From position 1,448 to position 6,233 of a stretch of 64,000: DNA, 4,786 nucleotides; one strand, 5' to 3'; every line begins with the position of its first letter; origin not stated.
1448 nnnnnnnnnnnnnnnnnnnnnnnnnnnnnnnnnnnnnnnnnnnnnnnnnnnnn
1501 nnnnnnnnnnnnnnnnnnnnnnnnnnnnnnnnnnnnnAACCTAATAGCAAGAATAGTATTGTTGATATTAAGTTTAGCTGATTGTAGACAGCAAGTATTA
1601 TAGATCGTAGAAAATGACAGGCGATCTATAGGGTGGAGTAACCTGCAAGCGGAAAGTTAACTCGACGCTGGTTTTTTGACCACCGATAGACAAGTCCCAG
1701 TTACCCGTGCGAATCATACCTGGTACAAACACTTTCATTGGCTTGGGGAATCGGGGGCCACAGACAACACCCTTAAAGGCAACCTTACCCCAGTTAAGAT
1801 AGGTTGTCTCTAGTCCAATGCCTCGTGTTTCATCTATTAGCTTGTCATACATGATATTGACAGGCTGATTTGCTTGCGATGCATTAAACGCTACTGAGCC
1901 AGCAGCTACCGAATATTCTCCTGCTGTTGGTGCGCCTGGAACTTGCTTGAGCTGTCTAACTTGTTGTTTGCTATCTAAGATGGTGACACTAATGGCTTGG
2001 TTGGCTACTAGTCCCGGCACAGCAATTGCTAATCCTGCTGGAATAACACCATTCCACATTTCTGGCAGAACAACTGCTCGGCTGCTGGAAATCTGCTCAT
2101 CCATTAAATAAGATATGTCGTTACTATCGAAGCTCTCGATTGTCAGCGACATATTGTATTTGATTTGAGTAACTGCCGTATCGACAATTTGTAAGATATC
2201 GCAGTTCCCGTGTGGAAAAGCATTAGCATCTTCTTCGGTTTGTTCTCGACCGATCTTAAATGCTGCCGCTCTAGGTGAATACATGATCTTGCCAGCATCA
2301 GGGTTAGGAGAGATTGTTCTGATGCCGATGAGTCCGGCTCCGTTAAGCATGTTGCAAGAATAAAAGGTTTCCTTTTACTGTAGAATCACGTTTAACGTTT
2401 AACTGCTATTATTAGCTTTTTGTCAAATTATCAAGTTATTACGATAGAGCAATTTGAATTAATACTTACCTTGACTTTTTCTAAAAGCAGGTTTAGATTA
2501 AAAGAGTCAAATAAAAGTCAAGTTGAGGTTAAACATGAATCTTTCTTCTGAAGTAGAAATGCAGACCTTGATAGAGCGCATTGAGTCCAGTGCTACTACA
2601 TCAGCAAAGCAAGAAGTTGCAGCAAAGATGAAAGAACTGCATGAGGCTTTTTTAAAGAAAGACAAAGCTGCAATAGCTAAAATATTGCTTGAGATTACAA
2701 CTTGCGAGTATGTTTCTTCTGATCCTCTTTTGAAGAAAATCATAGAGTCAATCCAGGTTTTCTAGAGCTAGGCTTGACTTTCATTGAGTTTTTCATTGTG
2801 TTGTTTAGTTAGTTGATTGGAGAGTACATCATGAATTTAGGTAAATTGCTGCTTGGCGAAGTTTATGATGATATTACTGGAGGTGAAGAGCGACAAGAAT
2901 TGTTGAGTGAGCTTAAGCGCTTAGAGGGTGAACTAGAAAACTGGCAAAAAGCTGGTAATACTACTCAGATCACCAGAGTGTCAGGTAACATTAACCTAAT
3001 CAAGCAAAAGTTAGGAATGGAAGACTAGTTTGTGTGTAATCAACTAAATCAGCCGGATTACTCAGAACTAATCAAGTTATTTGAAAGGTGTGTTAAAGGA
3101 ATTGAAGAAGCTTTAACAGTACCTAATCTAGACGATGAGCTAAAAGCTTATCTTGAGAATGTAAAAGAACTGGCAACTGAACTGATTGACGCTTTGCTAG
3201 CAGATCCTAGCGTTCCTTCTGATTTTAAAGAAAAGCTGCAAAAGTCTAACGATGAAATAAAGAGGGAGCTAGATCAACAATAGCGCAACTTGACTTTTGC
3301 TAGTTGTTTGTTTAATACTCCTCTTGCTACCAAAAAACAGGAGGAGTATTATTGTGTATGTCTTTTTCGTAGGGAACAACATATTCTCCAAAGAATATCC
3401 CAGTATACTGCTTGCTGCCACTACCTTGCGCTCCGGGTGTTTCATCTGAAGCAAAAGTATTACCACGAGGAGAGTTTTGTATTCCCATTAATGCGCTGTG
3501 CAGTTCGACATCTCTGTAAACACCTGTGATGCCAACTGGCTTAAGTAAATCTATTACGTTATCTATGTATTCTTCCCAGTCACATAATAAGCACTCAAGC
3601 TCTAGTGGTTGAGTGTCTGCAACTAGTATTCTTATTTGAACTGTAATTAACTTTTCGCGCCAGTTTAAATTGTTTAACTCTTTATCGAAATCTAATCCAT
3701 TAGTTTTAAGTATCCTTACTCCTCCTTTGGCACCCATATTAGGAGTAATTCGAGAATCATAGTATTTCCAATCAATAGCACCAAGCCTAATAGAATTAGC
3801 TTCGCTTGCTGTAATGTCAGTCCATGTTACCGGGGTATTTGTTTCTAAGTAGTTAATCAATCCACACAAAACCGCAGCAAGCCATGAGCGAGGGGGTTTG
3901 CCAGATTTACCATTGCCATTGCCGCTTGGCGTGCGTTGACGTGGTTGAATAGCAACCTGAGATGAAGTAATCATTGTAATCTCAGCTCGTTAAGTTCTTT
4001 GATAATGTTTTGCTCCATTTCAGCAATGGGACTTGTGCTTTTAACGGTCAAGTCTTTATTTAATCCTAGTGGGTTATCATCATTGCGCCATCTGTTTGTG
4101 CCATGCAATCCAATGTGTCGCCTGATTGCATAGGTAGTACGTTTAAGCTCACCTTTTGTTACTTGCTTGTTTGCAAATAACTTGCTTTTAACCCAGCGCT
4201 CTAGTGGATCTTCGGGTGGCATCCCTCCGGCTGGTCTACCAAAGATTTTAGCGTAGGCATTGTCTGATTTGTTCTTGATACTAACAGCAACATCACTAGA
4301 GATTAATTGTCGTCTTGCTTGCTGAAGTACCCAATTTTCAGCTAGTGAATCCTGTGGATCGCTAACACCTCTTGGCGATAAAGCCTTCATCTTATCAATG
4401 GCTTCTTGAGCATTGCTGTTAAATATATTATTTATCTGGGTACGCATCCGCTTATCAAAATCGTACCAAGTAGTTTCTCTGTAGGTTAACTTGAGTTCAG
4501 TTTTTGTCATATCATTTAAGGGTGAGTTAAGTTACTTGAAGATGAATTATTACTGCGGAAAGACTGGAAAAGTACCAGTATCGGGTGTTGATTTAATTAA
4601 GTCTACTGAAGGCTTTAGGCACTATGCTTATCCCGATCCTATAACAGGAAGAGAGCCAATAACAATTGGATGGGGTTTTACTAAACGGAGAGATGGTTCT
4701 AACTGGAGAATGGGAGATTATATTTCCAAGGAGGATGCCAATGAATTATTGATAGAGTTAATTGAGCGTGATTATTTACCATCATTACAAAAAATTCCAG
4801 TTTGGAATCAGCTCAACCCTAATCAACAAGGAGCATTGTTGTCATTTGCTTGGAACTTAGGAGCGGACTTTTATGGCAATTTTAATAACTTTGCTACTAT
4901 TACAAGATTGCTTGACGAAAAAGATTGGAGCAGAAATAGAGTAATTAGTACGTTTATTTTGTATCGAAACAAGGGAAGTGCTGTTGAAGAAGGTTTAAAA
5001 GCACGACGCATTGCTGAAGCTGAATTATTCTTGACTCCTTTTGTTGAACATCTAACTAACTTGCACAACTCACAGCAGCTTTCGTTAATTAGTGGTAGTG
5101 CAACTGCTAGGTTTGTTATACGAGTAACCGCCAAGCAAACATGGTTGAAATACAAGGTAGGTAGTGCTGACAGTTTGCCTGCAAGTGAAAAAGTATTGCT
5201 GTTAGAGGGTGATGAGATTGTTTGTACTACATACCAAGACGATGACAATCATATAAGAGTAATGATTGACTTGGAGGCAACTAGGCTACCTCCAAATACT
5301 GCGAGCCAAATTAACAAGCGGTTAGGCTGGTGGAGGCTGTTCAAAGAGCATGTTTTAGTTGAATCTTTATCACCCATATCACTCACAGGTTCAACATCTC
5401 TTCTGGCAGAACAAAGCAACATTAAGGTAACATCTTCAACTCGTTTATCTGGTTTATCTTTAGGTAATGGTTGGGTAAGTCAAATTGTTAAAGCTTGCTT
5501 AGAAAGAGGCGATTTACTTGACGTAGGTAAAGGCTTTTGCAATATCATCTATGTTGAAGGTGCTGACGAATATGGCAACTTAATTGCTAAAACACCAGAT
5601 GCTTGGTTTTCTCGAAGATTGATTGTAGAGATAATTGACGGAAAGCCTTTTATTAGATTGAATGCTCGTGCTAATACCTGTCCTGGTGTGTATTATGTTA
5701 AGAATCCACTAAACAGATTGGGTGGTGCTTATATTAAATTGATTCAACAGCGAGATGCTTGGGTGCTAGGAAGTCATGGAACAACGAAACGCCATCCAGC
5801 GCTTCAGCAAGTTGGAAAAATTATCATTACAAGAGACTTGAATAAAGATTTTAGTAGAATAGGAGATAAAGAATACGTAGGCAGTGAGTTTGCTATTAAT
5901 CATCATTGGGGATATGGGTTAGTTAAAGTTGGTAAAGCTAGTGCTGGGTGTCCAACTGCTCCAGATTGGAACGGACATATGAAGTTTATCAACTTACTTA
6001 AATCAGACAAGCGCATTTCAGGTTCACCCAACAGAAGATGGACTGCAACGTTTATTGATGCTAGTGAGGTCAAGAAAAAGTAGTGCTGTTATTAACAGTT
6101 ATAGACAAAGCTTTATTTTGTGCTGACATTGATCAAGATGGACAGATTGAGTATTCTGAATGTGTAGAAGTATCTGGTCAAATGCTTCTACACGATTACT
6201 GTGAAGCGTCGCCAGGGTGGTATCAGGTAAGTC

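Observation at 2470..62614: A 9-mer, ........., marks almost every intergenic spacer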

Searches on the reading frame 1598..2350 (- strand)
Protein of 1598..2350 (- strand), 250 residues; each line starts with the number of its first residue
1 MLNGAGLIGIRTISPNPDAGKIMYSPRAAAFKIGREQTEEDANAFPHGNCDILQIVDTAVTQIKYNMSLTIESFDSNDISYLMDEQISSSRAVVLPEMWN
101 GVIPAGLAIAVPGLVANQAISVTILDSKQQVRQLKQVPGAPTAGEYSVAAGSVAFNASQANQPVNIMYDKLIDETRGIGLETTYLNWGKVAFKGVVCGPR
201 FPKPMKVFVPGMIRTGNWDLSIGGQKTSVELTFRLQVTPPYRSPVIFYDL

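Call 75: search_protein_families(library=phrogs, max_evalue=0.01, proteins=[window:1598-2350:-])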
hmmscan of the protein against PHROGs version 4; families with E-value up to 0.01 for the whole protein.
window:1598-2350:- (250 aa): 1 family
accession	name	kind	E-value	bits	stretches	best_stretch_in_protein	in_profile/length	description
phrog_8234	-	unknown function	0.0025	18.1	1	129-168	131-172/255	-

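Call 88: find_homologous_proteins(query=window:1598-2350:-)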
Query window:1598-2350:- (250 aa): 2 proteins with E <= 0.001 among 2272 candidates.
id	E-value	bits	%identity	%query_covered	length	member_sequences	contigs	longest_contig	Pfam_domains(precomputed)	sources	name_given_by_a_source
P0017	1.1e-162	557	100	100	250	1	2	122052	-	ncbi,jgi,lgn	jgi:hypothetical protein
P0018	1.5e-130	452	86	91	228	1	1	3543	-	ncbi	ncbi:MAG TPA: hypothetical protein VIQ31_38595 [Phormidium sp.]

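Call 89: find_encoding_contigs(protein=P0018, flank=10000, max_places=3)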
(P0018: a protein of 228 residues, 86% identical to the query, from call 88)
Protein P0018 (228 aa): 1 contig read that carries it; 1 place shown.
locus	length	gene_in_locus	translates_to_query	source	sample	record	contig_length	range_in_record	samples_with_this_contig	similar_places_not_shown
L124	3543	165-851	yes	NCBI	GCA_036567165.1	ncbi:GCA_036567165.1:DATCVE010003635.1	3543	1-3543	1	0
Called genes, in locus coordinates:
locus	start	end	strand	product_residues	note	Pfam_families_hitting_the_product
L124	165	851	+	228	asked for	-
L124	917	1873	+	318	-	-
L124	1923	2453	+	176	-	-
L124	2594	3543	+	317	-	?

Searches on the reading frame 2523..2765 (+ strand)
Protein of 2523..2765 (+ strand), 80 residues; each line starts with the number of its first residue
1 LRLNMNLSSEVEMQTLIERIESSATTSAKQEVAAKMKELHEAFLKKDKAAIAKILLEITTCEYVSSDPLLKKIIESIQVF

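Call 75: search_protein_families(library=phrogs, max_evalue=0.01, proteins=[window:2523-2765:+])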
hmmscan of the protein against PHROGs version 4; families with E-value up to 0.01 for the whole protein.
window:2523-2765:+ (80 aa): 1 family
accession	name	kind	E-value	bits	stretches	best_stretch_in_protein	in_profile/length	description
phrog_1064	-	head and packaging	0.0082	17.3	0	13-54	1-42/81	prohead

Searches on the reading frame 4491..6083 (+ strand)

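Call 6: search_protein_families(library=pfam, proteins=[window:4491-6083:+])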
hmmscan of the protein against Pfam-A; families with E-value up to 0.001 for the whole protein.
window:4491-6083:+ (530 aa): 1 family
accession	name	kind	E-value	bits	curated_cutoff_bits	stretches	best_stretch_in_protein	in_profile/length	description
PF00959.24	Phage_lysozyme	-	4.6e-16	59.7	22.3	1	37-176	1-125/125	Phage lysozyme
